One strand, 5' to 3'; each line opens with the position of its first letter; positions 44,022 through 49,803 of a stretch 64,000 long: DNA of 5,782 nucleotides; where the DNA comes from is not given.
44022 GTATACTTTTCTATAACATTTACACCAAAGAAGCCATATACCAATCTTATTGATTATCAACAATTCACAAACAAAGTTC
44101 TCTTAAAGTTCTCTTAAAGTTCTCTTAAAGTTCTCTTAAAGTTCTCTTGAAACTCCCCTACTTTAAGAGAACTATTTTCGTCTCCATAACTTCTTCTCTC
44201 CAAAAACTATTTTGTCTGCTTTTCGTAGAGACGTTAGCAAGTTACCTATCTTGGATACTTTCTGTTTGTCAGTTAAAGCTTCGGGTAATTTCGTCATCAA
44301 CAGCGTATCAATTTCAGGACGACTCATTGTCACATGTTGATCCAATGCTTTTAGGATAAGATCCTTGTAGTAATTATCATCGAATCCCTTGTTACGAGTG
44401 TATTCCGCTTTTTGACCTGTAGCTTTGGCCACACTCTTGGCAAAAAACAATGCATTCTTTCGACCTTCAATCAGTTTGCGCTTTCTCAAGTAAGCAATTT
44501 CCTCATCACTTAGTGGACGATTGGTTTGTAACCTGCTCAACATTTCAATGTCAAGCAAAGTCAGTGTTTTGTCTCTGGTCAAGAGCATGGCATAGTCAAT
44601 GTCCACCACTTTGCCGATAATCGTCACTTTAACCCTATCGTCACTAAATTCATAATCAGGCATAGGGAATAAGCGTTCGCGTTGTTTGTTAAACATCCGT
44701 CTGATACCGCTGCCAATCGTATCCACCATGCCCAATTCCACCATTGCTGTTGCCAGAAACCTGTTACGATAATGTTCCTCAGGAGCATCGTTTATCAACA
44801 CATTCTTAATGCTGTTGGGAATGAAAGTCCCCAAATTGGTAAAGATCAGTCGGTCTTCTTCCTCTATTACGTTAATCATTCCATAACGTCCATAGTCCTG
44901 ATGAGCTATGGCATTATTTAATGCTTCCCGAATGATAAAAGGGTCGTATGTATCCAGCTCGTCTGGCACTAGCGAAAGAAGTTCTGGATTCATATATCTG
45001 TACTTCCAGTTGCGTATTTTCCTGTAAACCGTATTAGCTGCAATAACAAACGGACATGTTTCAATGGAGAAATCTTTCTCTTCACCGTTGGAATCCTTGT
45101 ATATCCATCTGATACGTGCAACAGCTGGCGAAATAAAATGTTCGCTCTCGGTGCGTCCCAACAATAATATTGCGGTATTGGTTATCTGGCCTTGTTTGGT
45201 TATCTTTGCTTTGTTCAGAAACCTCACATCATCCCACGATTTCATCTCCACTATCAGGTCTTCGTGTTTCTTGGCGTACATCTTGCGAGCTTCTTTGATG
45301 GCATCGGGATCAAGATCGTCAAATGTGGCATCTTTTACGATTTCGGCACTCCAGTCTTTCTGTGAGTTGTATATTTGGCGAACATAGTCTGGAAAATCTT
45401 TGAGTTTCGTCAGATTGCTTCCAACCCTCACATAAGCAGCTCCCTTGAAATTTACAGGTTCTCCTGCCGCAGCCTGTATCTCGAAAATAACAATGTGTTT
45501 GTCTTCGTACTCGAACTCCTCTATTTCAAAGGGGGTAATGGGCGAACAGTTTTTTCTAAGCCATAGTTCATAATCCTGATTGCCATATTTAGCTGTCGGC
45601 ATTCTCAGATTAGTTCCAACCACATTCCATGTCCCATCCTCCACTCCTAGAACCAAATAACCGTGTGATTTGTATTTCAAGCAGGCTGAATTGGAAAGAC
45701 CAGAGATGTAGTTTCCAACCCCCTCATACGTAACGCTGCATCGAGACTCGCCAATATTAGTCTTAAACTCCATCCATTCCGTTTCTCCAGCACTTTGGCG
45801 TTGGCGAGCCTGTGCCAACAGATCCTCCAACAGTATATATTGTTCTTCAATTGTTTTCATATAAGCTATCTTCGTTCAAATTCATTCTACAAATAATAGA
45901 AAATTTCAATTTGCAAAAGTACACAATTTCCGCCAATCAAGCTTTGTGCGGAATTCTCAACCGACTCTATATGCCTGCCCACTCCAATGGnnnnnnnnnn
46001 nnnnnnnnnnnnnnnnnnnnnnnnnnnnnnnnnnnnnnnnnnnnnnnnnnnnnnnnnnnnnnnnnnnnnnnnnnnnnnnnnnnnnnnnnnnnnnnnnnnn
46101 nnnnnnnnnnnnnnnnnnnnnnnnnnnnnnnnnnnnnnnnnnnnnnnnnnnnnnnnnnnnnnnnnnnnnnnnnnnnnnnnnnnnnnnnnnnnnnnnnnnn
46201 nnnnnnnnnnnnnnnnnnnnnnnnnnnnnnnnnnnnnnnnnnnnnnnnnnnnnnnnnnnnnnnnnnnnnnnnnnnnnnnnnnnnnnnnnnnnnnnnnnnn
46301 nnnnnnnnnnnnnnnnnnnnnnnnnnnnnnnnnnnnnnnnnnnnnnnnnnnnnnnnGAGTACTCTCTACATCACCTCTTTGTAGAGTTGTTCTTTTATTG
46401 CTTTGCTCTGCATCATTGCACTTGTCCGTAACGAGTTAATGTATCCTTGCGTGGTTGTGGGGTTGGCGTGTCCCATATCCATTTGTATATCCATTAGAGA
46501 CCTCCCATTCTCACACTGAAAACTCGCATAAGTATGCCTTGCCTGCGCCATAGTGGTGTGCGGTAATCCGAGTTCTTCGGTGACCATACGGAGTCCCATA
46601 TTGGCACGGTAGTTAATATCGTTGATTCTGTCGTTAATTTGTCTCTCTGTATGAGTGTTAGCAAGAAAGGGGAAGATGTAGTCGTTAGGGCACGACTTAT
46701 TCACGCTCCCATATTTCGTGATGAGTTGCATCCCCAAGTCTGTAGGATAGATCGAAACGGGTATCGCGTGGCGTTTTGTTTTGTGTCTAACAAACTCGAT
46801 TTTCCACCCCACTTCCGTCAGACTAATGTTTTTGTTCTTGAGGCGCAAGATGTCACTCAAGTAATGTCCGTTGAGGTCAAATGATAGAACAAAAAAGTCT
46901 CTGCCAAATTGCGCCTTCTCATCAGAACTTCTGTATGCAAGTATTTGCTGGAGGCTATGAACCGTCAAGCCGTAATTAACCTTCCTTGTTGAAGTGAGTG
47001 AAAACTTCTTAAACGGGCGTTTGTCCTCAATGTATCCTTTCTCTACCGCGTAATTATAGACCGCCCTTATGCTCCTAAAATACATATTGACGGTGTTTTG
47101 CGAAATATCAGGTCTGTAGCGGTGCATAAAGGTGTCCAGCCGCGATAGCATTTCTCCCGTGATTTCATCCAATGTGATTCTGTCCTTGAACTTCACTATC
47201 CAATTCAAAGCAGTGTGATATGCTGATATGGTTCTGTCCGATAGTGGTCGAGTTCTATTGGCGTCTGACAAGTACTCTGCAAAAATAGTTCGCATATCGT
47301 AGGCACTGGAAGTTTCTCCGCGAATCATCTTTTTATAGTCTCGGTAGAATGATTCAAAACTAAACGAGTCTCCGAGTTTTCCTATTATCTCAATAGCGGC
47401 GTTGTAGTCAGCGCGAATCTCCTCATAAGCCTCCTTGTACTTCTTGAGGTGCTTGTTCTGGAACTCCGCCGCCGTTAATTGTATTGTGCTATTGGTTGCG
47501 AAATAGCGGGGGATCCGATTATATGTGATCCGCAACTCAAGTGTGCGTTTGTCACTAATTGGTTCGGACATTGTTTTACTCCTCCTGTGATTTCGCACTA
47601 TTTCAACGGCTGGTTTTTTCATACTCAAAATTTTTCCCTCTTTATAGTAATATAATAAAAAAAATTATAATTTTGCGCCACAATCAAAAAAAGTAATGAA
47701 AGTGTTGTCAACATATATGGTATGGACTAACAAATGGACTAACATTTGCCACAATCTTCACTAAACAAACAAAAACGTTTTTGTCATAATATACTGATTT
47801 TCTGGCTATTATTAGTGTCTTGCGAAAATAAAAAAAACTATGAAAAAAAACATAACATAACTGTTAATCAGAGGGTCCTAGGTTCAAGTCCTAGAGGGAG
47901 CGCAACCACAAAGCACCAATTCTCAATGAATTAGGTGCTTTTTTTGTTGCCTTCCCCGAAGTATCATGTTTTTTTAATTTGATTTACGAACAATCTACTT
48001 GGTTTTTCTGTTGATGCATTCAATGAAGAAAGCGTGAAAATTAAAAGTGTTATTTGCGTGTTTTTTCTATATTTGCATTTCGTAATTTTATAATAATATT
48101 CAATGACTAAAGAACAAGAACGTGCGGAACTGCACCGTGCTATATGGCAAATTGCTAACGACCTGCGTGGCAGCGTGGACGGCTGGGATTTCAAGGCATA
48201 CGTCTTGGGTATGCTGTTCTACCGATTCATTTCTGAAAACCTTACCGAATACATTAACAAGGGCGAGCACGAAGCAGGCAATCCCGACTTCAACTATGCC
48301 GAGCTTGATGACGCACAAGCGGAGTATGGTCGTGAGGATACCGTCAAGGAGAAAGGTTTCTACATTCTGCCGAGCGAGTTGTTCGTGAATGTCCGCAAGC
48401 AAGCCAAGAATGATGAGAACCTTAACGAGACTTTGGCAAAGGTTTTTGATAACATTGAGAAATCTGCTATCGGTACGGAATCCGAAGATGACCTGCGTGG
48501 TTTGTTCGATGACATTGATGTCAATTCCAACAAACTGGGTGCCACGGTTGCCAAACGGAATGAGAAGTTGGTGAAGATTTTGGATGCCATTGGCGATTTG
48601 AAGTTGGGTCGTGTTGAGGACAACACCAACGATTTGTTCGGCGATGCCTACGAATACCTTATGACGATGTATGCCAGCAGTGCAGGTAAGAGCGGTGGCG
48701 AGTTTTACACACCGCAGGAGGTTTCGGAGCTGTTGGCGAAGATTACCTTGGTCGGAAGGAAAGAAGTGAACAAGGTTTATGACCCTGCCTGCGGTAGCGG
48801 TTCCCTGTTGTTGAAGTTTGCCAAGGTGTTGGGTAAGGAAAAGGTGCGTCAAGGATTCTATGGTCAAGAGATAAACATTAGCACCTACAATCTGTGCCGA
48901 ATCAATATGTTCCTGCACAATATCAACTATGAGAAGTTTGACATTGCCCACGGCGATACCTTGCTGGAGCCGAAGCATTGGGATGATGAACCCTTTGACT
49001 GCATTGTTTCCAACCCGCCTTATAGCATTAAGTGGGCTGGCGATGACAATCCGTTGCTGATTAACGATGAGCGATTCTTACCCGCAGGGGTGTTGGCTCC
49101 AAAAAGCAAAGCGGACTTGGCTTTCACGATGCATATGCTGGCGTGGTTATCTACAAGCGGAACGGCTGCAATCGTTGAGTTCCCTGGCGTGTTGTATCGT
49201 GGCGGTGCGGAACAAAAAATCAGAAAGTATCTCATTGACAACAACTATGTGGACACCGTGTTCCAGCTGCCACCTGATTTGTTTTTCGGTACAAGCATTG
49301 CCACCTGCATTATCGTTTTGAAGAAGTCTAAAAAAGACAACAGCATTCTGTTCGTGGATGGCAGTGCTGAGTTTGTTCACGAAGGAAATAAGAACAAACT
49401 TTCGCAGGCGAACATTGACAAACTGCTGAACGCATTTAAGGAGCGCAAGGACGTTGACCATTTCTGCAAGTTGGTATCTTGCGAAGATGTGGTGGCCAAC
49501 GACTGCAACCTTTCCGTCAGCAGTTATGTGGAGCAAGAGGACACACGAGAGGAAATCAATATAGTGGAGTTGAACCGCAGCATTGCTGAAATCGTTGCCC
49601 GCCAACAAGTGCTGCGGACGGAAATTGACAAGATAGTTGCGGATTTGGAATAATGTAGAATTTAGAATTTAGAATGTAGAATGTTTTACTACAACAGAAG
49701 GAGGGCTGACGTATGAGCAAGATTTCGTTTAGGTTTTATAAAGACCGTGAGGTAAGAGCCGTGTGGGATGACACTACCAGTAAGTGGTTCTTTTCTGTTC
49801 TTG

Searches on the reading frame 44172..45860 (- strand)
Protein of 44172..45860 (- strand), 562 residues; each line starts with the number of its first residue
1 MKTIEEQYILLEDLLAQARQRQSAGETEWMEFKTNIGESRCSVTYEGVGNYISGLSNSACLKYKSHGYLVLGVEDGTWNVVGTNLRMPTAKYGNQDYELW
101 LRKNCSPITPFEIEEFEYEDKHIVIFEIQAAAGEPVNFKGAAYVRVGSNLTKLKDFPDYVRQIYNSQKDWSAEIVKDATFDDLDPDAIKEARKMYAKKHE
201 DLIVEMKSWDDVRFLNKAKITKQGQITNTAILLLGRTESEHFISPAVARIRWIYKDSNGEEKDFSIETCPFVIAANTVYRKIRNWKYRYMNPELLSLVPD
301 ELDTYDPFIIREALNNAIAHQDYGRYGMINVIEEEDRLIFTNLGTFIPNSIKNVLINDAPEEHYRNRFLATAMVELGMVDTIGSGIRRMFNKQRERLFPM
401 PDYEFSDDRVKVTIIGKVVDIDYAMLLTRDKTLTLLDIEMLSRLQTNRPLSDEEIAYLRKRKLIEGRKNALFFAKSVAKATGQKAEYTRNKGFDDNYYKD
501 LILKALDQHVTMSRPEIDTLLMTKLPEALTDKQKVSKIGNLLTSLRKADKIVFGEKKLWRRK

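Call 8: search_protein_families(library=pfam, proteins=[window:44172-45860:-], max_evalue=0.01)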
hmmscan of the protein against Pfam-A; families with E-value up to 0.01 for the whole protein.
window:44172-45860:- (562 aa): 2 families
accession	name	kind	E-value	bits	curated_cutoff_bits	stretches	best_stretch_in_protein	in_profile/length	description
PF04326.19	SLFN_AlbA_2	-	2.7e-16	60.6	25.3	1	26-153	1-117/118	Schlafen, AlbA_2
PF13749.12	HATPase_c_4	-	2.7e-12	46.9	26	1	330-414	5-89/89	Putative ATP-dependent DNA helicase recG C-terminal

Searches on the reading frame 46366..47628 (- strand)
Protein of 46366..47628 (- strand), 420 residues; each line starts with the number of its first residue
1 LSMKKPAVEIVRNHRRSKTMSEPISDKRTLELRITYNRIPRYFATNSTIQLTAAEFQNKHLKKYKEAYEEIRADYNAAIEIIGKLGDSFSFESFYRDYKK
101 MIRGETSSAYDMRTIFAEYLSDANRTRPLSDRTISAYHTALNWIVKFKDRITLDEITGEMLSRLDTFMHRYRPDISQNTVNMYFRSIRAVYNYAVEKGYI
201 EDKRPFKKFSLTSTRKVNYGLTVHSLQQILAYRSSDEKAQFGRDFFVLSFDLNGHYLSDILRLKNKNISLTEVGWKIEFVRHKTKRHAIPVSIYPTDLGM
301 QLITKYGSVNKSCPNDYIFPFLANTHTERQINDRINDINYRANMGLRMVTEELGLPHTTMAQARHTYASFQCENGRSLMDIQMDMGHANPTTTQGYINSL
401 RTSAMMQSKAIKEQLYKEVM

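Call 8: search_protein_families(library=pfam, proteins=[window:46366-47628:-], max_evalue=0.01)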
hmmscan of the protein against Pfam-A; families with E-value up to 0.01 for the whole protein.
window:46366-47628:- (420 aa): 4 families
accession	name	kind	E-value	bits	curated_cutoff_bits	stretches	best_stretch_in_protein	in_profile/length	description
PF13102.12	Phage_int_SAM_5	-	3.8e-16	59.7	22.3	1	114-204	4-92/98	Phage integrase SAM-like domain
PF00589.27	Phage_integrase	-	1.2e-11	45.2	27.1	1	257-399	38-168/172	Phage integrase family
PF02899.23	Phage_int_SAM_1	-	0.00029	21.5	22.3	1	118-198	3-83/83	Phage integrase, N-terminal SAM-like domain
PF13495.12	Phage_int_SAM_4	-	0.0021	18.8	27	1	120-198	5-82/85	Phage integrase, N-terminal SAM-like domain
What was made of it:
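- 46366..47628 (-): Tyrosine integrase 2, at the right end of the island. Phage_integrase E 1.2e-11 and Phage_int_SAM_5 (call 8).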

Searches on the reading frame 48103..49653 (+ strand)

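Call 8: search_protein_families(library=pfam, proteins=[window:48103-49653:+], max_evalue=0.01)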
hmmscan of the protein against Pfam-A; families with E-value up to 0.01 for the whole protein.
window:48103-49653:+ (516 aa): 6 families
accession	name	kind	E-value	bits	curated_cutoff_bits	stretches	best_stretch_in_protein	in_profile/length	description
PF02384.22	N6_Mtase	-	2e-116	389.1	20.4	1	175-483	2-310/311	N-6 DNA Methylase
PF12161.14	HsdM_N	-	2.2e-21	77.4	24.5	1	10-163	1-135/135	HsdM N-terminal domain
PF13847.12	Methyltransf_31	-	7e-05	23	27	1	223-304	5-81/145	Methyltransferase domain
PF07669.17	Eco57I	-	0.00017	22.1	25.3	1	267-389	36-165/171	Eco57I restriction-modification methylase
PF05175.20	MTS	-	0.00023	21.3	23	1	221-308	31-109/170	Methyltransferase small domain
PF01170.24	UPF0020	-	0.00078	19.6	22.3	0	215-309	22-133/197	RMKL-like, methyltransferase domain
